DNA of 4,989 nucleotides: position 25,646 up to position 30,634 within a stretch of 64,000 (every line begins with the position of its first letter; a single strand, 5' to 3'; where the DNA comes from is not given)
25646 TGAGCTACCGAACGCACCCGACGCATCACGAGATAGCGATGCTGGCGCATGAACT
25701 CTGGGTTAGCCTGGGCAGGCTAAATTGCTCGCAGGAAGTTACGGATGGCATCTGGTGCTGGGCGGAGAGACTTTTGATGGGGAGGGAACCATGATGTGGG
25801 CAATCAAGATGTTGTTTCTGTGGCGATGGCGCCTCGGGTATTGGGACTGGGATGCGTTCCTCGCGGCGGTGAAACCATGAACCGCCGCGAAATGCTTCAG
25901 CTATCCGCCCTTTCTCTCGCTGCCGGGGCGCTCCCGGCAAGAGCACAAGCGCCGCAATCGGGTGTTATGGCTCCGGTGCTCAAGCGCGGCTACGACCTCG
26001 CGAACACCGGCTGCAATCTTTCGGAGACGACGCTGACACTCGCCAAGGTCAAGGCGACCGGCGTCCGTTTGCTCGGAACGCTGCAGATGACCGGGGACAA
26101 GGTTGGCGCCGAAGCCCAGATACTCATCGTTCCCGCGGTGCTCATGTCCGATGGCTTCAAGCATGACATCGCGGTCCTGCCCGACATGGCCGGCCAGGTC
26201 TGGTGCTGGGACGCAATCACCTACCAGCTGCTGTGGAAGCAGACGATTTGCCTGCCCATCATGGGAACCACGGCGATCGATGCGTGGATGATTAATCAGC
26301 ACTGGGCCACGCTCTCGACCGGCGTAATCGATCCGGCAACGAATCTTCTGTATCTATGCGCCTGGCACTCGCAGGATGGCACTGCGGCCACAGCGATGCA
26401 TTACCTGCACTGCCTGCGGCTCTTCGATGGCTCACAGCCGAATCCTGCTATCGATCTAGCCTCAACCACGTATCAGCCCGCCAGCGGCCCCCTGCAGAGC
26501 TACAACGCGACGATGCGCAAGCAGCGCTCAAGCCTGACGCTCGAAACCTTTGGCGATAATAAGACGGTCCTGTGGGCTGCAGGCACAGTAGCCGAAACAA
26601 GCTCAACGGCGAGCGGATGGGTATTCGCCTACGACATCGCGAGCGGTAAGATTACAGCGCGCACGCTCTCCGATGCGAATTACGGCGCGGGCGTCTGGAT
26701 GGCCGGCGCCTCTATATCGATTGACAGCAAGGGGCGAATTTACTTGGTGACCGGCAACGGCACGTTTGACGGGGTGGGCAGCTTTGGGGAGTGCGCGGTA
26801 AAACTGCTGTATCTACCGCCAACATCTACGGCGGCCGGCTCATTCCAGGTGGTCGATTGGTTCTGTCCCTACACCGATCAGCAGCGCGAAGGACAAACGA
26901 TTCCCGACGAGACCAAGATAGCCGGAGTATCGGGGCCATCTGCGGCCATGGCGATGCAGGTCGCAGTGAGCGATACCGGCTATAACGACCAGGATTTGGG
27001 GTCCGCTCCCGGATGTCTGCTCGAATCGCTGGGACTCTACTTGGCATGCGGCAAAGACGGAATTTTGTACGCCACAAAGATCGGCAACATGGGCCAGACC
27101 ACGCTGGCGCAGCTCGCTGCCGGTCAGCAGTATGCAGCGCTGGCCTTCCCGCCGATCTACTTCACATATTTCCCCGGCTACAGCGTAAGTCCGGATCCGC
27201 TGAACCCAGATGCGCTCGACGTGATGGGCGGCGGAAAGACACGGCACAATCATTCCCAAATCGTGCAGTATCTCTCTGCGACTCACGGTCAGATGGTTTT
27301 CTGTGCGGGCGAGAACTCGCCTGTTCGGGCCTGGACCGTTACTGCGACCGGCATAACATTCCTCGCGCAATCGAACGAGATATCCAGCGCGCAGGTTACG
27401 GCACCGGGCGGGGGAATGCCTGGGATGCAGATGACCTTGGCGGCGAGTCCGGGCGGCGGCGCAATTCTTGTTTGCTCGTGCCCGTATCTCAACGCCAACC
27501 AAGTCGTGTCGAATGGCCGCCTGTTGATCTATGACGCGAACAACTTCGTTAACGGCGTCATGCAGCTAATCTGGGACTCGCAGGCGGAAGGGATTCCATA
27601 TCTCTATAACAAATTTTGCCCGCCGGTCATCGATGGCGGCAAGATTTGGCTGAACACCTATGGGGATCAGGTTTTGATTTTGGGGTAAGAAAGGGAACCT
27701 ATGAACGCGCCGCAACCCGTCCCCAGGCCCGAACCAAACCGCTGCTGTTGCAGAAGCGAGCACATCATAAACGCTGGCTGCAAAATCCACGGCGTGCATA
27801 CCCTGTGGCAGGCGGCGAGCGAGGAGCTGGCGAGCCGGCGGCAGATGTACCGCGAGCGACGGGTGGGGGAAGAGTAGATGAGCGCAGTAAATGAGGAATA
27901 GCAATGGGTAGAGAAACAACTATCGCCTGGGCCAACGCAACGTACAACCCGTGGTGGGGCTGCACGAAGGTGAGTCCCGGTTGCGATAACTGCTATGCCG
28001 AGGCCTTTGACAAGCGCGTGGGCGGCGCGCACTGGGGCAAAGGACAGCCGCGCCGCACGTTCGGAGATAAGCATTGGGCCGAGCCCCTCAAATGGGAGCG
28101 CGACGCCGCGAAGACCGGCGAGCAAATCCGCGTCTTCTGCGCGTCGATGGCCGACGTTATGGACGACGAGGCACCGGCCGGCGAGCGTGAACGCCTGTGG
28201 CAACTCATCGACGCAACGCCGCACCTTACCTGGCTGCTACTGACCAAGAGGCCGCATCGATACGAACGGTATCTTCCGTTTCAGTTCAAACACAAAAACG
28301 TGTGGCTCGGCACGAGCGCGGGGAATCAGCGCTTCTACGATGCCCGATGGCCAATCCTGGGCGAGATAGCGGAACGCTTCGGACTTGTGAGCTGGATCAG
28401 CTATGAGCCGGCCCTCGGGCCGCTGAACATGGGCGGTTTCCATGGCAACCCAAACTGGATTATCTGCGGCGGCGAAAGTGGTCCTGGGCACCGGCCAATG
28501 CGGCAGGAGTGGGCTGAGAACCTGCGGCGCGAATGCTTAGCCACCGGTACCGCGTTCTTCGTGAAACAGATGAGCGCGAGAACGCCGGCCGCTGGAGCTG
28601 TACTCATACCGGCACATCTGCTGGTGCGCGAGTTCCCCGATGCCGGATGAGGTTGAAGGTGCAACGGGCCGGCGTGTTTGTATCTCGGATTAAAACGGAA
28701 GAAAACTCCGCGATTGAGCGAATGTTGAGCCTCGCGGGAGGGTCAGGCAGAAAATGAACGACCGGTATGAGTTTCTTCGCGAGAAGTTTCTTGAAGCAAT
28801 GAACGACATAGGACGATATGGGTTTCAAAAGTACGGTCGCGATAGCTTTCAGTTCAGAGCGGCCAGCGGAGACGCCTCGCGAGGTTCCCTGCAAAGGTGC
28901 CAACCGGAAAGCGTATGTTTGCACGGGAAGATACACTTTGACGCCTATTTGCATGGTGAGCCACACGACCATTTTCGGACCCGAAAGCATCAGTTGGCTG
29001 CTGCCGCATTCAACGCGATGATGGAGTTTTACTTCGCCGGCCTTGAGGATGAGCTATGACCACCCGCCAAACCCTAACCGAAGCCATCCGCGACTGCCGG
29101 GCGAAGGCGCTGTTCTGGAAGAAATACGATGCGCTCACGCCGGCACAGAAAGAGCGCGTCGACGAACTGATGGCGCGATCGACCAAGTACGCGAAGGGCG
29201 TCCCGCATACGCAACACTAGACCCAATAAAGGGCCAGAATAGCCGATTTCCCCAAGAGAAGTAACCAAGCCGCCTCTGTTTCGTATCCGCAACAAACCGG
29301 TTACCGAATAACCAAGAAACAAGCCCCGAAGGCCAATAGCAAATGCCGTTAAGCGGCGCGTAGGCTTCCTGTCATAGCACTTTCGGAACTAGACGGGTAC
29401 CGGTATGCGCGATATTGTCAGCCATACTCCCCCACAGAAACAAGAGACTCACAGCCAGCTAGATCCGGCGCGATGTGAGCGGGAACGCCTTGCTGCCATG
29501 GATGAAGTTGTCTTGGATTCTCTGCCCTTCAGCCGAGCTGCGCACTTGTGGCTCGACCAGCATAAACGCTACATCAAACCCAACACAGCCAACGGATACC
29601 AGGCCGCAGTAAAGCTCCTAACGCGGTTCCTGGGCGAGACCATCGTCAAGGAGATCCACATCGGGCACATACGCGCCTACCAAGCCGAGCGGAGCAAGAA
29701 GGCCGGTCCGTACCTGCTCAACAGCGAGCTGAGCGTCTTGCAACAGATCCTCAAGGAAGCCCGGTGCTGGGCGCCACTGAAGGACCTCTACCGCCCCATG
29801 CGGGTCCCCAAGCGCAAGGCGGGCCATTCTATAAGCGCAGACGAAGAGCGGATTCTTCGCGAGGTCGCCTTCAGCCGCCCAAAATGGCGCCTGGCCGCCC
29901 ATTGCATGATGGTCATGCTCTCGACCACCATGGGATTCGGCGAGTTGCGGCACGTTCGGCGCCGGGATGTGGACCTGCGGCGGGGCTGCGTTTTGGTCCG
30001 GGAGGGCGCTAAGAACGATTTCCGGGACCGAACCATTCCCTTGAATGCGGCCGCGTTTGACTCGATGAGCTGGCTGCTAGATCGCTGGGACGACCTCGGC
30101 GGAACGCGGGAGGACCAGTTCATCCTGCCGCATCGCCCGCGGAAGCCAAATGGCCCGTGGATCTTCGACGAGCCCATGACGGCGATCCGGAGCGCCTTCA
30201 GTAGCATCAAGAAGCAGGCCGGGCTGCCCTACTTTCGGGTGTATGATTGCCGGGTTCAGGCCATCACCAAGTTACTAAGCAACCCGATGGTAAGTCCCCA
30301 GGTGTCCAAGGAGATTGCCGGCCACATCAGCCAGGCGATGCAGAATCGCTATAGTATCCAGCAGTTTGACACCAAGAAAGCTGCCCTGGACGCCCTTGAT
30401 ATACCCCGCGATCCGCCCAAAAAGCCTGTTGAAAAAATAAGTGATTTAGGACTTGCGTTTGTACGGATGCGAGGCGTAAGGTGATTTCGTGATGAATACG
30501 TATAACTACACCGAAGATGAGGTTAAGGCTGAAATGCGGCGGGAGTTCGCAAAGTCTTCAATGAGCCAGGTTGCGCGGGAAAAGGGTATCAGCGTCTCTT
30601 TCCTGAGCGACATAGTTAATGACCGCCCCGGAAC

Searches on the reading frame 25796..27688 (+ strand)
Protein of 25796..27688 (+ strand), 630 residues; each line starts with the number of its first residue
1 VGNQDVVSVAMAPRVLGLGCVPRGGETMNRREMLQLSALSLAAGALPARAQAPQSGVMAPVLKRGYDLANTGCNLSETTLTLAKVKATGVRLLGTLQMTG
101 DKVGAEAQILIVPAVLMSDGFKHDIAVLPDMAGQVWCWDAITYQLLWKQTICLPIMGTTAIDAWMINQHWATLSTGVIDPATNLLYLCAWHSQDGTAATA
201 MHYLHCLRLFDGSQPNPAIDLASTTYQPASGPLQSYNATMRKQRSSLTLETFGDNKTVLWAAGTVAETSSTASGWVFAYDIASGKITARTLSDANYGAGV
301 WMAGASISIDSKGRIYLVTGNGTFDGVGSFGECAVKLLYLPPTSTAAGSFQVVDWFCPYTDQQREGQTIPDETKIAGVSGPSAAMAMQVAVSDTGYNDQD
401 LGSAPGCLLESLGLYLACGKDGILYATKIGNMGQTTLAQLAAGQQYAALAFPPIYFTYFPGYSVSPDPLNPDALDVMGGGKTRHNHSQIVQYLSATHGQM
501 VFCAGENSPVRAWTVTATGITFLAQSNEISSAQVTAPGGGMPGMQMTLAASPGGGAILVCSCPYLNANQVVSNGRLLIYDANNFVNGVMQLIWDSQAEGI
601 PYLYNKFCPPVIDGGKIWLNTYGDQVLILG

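Call 3: search_protein_families(library=pfam, proteins=[window:25796-27688:+], max_evalue=0.01)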
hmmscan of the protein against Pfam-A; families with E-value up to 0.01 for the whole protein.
window:25796-27688:+ (630 aa): 0 families

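Call 8: search_protein_families(library=phrogs, proteins=[window:25796-27688:+], max_evalue=0.001)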
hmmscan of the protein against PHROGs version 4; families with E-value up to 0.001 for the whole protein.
window:25796-27688:+ (630 aa): 0 families

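Call 28: search_protein_families(library=pfam, proteins=[window:25796-27688:+], max_evalue=1)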
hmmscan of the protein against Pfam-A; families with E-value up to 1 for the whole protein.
window:25796-27688:+ (630 aa): 1 family
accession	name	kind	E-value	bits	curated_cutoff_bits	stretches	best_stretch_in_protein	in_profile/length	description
PF13360.13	PQQ_2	-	0.17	11.9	27.6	0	125-317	35-221/233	Outer membrane protein assembly factor BamB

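Call 29: search_solved_structures(query=window:25796-27688:+, max_evalue=1)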
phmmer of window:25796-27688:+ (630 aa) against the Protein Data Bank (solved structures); distinct sequences matched with E-value up to 1: 0.

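Call 31: find_homologous_proteins(query=window:25877-27688:+, max_evalue=0.001)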
Query window:25877-27688:+ (603 aa): 304 proteins with E <= 0.001 among 8000 candidates; the best 120 are listed.
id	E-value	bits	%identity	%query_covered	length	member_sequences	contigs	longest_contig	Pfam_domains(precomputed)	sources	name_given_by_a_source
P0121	0.0e+0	1352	98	100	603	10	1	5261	-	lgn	-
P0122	0.0e+0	1089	80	100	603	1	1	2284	-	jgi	jgi:hypothetical protein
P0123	0.0e+0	1076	78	100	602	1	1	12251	-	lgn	-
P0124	1.1e-292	990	72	100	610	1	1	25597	-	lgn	-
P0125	6.3e-273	925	70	100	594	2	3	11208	-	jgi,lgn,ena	-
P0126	4.4e-255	866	67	100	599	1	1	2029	-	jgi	jgi:hypothetical protein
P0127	6.1e-253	859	64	100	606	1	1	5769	-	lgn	-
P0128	4.8e-251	853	63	100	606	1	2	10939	-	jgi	jgi:hypothetical protein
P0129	2.2e-246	837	65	100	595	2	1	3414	-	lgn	-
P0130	1.2e-242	825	63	100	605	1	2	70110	-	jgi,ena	jgi:hypothetical protein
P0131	2.5e-240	817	61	100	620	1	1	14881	-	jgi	jgi:hypothetical protein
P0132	4.1e-222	757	66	85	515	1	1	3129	-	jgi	jgi:hypothetical protein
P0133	6.2e-166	572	48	100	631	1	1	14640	-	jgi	jgi:hypothetical protein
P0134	2.4e-164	566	48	99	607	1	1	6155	-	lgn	-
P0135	4.3e-164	566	48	100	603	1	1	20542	-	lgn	-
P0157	1.2e-136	475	42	100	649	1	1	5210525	-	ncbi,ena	-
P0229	2.4e-112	395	41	94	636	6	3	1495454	-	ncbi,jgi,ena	jgi:hypothetical protein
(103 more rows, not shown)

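Call 34: find_encoding_contigs(protein=P0157, flank=8000, max_places=1)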
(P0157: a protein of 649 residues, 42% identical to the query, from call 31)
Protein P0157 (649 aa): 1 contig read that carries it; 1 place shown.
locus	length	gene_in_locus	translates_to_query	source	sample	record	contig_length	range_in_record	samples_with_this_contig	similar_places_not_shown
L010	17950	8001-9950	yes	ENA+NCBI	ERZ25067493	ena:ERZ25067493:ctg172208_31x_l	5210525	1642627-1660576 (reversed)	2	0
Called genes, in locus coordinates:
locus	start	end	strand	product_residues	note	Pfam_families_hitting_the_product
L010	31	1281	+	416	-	PF07498:Rho_N, PF07497:Rho_RNA_bind, PF00006:ATP-synt_ab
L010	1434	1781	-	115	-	PF03795:YCII (weak)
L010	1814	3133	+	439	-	PF01411:tRNA-synt_2c, PF07973:tRNA_SAD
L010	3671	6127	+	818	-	PF17389:Bac_rhamnosid6H, PF22422:MGH1-like_GH (weak), PF17390:Bac_rhamnosid_C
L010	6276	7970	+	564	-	-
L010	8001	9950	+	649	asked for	-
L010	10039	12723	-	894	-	PF28598:PDH_E1_N, PF00456:Transketolase_N (weak), PF17831:PDH_E1_M, PF22613:Transketolase_C_1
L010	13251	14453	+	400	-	PF04338:DUF481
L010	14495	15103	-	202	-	PF13442:Cytochrome_CBB3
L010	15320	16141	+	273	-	-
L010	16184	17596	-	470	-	PF00206:Lyase_1, PF10415:FumaraseC_C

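Call 35: find_encoding_contigs(protein=P0229, flank=8000, max_places=1)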
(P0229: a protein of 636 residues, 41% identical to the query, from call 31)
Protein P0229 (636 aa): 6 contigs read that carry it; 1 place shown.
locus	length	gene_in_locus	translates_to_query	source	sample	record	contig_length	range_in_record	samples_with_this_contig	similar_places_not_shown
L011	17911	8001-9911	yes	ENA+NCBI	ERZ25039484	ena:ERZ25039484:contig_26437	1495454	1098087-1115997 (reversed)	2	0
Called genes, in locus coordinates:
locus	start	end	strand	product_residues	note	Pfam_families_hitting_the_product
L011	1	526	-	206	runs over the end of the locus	-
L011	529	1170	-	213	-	PF00440:TetR_N, PF17932:TetR_C_24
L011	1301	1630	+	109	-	PF18929:DUF5678 (weak)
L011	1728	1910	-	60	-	-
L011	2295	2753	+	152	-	-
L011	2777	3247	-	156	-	PF14464:Prok-JAB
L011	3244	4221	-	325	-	PF02558:ApbA, PF08546:ApbA_C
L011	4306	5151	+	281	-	PF01180:DHO_dh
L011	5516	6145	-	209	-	PF00440:TetR_N, PF17918:TetR_C_15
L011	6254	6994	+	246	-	PF05175:MTS (faint), PF13489:Methyltransf_23, PF01209:Ubie_methyltran, PF06325:PrmA (weak), PF13847:Methyltransf_31, PF08241:Methyltransf_11, PF08242:Methyltransf_12, PF13649:Methyltransf_25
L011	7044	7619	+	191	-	PF05163:DinB, PF12867:DinB_2 (weak)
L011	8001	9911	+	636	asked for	-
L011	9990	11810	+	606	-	PF00743:FMO-like (weak), PF01266:DAO (faint), PF07992:Pyr_redox_2, PF13450:NAD_binding_8 (weak), PF13738:Pyr_redox_3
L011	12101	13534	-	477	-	PF21105:DyP_N (weak)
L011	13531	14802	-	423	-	-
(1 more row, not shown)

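Call 43: predict_structure(alignment_id=A2)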
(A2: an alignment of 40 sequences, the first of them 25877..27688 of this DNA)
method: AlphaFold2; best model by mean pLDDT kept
length: 603 residues; sequences in the alignment: 40
mean_pLDDT: 84.0   pTM: 0.87
mean pLDDT of the five models: 84.0, 83.7, 83.1, 80.9, 80.2
residues with pLDDT >= 90: 328; 70-90: 169; 50-70: 68; < 50: 38
segments of 3 or more residues with pLDDT < 50: 341-370, 444-446
pLDDT, mean of each block of 10 residues (from residue 1): 57 53 74 93 93 93 95 68 96 96 94 96 93 83 90 97 91 92 96 90 84 79 95 80 72 93 74 68 96 82 90 92 94 65 35 34 35 80 97 89 95 85 91 64 51 76 94 94 96 96 89 89 86 95 92 96 97 92 94 92 97
secondary structure, 60 per line:
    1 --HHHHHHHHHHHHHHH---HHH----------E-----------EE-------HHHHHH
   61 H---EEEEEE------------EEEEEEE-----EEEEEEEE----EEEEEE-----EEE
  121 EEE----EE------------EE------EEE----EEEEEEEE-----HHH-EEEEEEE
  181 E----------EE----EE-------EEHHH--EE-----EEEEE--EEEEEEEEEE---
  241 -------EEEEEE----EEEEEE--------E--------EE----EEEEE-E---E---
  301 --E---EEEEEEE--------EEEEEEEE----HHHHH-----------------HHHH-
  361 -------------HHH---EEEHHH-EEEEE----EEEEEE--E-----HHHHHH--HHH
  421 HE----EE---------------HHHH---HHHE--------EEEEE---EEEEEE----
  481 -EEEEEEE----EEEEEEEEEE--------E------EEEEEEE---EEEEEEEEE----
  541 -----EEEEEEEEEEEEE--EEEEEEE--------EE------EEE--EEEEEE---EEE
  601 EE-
elements in order: H3-17 H55-61 E65-70 E83-89 E95-102 E107-112 E118-123 E150-152 E157-164 E174-181 E221-225 E228-237 E248-253 E258-263 E287-291 E307-313 E322-329 H334-338 H356-359 E380-382 E387-391 E396-401 H410-415 H418-421 H444-447 E463-467 E471-476 E482-488 E493-502 E518-524 E528-536 E546-558 E561-567 E584-586 E589-594 E598-602

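Call 46: fold_search(model_id=the predicted structure, library=pdb)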
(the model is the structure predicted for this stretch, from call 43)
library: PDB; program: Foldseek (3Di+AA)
matches with E <= 10: 500; with E <= 0.001: 500
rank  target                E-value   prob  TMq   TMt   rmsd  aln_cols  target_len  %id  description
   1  8gy2_A                2.6e-10  1.00  0.51  0.43  11.8       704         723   13  Cryo-EM Structure of Membrane-Bound Alcohol Dehydrogenase from Gluconobacter oxydans (released 2023-08-02)
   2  1kv9                  1.9e-09  1.00  0.48  0.44   8.5       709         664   11  Structure at 1.9 A Resolution of a Quinohemoprotein Alcohol Dehydrogenase from Pseudomonas putida HK5 (released 2002-07-10)
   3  4mh1_A                2.5e-09  1.00  0.50  0.57   7.1       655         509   11  Crystal structure and functional studies of quinoprotein L-sorbose dehydrogenase from Ketogulonicigenium vulgare Y25 (released 2014-07-23)
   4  1flg_A                2.9e-09  1.00  0.51  0.52  10.3       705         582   11  CRYSTAL STRUCTURE OF THE QUINOPROTEIN ETHANOL DEHYDROGENASE FROM PSEUDOMONAS AERUGINOSA (released 2000-08-30)
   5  6zcw                  4.4e-09  1.00  0.50  0.53   9.6       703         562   12  Crystal structure of lanthanide-dependent alcohol dehydrogenase PedH from Pseudomonas putida KT2440 (released 2020-07-15)
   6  6zcv                  1.1e-08  1.00  0.50  0.53   9.4       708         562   12  Crystal structure of lanthanide-dependent alcohol dehydrogenase PedH from Pseudomonas putida KT2440 (released 2020-07-15)
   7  9p3g_A                1.1e-08  1.00  0.46  0.66   8.3       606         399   10  Structure of M. thermoresistible Rv3035 (released 2026-03-04)
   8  6tji_A                1.2e-08  1.00  0.38  0.59   8.5       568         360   10  Crystal structure of the computationally designed Cake10 protein (released 2020-05-06)
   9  6tjh_A                1.4e-08  1.00  0.36  0.56   8.8       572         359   11  Crystal structure of the computationally designed Cake9 protein (released 2020-05-06)
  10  4tqo_A                2.1e-08  1.00  0.46  0.48  10.2       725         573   12  The crystal structure of methanol dehydrogenase from Methylococcus capsulatus (Bath) (released 2014-09-24)
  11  1kb0                  2.2e-08  1.00  0.48  0.43   9.4       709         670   12  Crystal Structure of Quinohemoprotein Alcohol Dehydrogenase from Comamonas testosteroni (released 2001-12-28)
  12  5xm3_A                2.9e-08  1.00  0.42  0.42  12.3       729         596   11  Crystal Structure of Methanol dehydrogenase from Methylophaga aminisulfidivorans (released 2018-03-21)
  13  4mae_A                4.0e-08  1.00  0.34  0.36  13.6       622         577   10  Methanol dehydrogenase from Methylacidiphilum fumariolicum SolV (released 2013-09-18)
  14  4mh1_B                4.2e-08  1.00  0.21  0.24  17.3       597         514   10  Crystal structure and functional studies of quinoprotein L-sorbose dehydrogenase from Ketogulonicigenium vulgare Y25 (released 2014-07-23)
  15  9a3d_MODEL_1_A        4.2e-08  1.00  0.40  0.59   8.5       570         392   10  Model of E. coli BamB by in-cell photo-crosslinking MS and deep learning (released 2023-02-24)
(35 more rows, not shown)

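Call 73: search_protein_families(library=ncbifam, proteins=[window:25877-27688:+], max_evalue=0.001)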
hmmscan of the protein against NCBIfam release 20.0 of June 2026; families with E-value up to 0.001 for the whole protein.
window:25877-27688:+ (603 aa): 0 families

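Call 91: search_protein_families(library=padloc, proteins=[window:25877-27688:+], max_evalue=0.01)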
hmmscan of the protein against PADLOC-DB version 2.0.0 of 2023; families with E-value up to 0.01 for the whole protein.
window:25877-27688:+ (603 aa): 0 families

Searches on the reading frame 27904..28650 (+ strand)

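Call 8: search_protein_families(library=phrogs, proteins=[window:27904-28650:+], max_evalue=0.001)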
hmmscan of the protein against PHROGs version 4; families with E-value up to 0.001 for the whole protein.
window:27904-28650:+ (248 aa): 1 family
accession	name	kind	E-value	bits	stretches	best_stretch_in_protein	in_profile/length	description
phrog_2045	-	unknown function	1.2e-72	245.9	1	1-229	1-237/299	-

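Call 9: search_protein_families(library=pfam, proteins=[window:27904-28650:+], max_evalue=0.001)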
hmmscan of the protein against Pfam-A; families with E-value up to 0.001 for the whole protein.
window:27904-28650:+ (248 aa): 1 family
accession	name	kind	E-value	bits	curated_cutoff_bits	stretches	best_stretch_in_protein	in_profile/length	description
PF07505.17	DUF5131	-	1.9e-63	214.6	28.9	1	4-225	1-217/243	Protein of unknown function (DUF5131)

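Call 91: search_protein_families(library=padloc, proteins=[window:27904-28650:+], max_evalue=0.01)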
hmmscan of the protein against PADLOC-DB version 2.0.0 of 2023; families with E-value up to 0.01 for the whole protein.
window:27904-28650:+ (248 aa): 2 families
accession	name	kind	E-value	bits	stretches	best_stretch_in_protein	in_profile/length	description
PDLC04639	PDC-M41B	-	2.1e-43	146.4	1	4-228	3-217/241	-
PDLC04569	PDC-M30B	-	3.3e-42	142.7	1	4-227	3-216/241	-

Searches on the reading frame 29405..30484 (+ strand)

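Call 8: search_protein_families(library=phrogs, proteins=[window:29405-30484:+], max_evalue=0.001)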
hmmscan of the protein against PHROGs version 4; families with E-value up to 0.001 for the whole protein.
window:29405-30484:+ (359 aa): 2 families
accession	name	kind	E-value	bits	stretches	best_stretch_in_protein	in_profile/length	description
phrog_1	-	integration and excision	3.9e-28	100.1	1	36-333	160-449/611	integrase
phrog_216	-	integration and excision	1.2e-07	32.2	1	157-324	70-229/301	integrase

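Call 9: search_protein_families(library=pfam, proteins=[window:29405-30484:+], max_evalue=0.001)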
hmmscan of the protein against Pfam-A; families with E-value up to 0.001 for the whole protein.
window:29405-30484:+ (359 aa): 1 family
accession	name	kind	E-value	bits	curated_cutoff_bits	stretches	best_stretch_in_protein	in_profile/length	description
PF00589.27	Phage_integrase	-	3.2e-10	40.5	27.1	1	162-317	24-166/172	Phage integrase family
